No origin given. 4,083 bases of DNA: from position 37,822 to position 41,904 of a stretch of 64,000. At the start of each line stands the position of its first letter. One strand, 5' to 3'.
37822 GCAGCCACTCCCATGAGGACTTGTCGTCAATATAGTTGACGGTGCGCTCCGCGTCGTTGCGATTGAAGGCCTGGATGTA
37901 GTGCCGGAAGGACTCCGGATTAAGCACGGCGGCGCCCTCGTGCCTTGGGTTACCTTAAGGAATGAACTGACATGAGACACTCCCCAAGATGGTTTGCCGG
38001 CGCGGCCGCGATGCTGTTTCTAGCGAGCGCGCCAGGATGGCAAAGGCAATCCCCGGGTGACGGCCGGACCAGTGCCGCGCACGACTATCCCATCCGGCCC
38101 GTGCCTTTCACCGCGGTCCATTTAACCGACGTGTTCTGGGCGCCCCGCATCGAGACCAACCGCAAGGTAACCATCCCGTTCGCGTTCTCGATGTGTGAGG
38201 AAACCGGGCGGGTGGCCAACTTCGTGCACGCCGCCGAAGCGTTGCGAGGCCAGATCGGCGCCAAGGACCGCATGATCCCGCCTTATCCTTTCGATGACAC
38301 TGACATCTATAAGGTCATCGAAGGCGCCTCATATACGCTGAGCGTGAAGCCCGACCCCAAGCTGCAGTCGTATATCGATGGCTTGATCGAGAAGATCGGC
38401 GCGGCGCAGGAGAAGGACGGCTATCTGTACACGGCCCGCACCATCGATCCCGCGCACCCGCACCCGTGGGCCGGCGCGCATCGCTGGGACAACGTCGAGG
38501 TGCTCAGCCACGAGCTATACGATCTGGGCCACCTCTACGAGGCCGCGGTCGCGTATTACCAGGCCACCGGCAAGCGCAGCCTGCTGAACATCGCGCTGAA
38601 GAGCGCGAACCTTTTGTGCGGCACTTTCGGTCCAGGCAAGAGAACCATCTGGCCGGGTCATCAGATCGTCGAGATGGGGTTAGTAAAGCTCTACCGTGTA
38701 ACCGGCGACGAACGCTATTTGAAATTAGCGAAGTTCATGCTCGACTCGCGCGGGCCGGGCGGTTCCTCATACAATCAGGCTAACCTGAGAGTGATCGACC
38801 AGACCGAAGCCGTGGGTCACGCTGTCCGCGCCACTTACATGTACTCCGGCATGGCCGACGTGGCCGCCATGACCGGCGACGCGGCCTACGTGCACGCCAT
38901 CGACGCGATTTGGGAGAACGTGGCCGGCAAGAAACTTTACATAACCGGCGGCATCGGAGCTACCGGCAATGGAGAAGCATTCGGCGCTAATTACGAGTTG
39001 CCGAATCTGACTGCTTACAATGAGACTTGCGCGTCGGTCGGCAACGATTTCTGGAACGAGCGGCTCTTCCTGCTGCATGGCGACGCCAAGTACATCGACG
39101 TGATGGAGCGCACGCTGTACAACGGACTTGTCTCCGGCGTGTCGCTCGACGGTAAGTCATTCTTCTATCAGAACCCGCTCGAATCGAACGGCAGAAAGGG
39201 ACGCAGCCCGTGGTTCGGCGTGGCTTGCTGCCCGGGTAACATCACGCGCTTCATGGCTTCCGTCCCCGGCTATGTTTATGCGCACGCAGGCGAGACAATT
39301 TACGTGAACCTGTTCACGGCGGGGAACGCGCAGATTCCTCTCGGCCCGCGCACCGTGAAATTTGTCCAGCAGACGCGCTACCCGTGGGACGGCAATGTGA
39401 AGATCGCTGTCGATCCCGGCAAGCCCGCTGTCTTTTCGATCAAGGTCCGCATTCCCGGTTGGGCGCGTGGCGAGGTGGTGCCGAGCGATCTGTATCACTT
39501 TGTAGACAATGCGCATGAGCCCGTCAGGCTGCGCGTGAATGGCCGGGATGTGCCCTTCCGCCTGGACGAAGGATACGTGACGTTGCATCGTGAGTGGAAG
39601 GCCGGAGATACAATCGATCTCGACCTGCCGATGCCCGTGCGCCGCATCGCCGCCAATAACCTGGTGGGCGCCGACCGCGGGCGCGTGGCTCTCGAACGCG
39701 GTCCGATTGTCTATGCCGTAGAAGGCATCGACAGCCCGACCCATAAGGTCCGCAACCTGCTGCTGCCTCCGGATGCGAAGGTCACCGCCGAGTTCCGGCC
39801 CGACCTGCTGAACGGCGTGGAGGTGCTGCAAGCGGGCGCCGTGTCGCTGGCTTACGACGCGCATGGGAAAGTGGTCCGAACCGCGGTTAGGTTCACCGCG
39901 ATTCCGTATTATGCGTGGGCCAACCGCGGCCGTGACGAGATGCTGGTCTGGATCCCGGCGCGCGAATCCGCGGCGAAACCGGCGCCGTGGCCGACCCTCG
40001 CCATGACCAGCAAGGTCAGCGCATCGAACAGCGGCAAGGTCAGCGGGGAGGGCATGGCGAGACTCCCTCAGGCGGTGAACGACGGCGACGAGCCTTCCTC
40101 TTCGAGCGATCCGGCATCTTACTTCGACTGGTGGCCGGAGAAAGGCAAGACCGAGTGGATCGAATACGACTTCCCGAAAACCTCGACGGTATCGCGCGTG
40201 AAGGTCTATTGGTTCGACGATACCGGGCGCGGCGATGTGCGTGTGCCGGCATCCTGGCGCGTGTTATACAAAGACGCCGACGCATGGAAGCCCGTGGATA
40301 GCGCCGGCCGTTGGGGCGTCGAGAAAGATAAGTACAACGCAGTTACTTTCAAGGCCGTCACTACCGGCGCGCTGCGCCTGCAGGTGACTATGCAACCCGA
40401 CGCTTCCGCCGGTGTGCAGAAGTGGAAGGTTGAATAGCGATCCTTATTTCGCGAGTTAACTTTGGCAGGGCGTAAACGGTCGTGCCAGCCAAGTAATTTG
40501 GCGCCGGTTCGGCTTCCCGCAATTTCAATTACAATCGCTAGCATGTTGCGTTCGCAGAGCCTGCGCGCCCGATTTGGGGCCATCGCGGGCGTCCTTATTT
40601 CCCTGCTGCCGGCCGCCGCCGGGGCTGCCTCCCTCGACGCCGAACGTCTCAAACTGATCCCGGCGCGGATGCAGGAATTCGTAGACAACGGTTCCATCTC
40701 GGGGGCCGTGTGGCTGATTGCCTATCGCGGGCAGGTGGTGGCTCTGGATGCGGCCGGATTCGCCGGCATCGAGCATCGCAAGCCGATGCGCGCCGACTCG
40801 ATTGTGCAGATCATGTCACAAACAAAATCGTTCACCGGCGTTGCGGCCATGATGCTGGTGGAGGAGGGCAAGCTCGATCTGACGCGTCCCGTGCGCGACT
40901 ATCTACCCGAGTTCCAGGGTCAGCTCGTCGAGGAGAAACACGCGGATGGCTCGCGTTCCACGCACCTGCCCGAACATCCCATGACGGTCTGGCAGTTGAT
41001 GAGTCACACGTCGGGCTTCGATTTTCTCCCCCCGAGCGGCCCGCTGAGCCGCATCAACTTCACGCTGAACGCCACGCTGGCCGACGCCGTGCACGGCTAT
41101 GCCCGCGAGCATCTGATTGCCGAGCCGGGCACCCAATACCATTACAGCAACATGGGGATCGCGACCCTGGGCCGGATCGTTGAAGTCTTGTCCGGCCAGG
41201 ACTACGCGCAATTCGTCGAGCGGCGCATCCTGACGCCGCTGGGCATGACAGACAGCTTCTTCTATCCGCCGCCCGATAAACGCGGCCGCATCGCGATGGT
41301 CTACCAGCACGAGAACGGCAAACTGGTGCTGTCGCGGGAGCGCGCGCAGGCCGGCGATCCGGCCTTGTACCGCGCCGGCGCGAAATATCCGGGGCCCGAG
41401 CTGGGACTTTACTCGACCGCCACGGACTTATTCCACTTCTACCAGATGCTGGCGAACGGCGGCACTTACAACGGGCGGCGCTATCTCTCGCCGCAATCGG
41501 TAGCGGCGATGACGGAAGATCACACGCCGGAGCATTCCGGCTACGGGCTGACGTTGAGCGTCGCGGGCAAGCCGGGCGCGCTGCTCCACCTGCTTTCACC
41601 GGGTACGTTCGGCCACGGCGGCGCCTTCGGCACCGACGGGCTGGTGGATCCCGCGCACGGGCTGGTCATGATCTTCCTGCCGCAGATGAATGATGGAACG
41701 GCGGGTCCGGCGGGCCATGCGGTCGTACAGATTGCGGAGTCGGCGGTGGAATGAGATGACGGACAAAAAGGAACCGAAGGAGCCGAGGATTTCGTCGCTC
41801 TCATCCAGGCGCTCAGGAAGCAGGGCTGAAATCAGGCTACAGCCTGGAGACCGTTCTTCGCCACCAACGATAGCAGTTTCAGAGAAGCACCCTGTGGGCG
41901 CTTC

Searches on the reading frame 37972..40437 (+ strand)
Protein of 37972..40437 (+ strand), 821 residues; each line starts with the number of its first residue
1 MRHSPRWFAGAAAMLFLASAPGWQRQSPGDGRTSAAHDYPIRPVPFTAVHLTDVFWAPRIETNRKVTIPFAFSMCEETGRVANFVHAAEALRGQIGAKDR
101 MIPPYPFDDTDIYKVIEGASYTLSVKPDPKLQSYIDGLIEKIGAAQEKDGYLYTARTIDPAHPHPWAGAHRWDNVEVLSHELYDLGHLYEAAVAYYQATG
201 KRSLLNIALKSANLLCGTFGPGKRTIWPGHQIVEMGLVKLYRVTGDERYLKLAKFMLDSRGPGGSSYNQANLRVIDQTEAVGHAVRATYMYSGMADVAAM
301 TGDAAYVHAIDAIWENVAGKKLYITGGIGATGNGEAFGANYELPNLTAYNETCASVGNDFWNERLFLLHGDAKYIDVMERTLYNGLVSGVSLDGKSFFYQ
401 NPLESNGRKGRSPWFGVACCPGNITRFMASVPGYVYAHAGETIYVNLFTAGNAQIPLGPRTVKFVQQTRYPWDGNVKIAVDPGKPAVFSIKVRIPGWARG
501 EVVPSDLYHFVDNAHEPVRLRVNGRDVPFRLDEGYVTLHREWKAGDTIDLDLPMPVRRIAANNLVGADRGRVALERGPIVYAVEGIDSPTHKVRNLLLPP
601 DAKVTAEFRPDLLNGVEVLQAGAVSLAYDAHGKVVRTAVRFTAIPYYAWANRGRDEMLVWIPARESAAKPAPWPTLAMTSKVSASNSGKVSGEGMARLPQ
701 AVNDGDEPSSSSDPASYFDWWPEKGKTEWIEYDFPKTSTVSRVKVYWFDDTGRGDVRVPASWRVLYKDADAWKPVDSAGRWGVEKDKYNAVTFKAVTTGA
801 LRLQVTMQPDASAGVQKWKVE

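Call 84: search_protein_families(library=pfam, proteins=[window:37972-40437:+], max_evalue=0.00001)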
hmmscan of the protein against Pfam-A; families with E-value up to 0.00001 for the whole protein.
window:37972-40437:+ (821 aa): 4 families
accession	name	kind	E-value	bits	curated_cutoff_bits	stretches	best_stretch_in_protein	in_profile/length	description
PF07944.18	Beta-AFase-like_GH127_cat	-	1e-113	380.6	24.9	1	48-432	1-375/376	Beta-L-arabinofuranosidase, GH127 catalytic domain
PF20737.2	Glyco_hydro127C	-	3.7e-23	81.5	23.7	1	556-662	1-71/71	Glycoside hydrolase family 127 C-terminal domain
PF20736.2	Glyco_hydro127M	-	3.7e-22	78.7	24.2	1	442-554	1-95/95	Beta-L-arabinofuranosidase, GH127 middle domain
PF00754.31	F5_F8_type_C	-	1.8e-06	28.5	28.2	1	683-807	3-114/127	F5/8 type C domain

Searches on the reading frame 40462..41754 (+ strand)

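Call 84: search_protein_families(library=pfam, proteins=[window:40462-41754:+], max_evalue=0.00001)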
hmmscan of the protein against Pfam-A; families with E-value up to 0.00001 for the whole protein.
window:40462-41754:+ (430 aa): 1 family
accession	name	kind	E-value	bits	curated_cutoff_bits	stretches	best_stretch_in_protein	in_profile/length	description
PF00144.29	Beta-lactamase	-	1e-68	232.4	27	1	69-412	4-313/329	Beta-lactamase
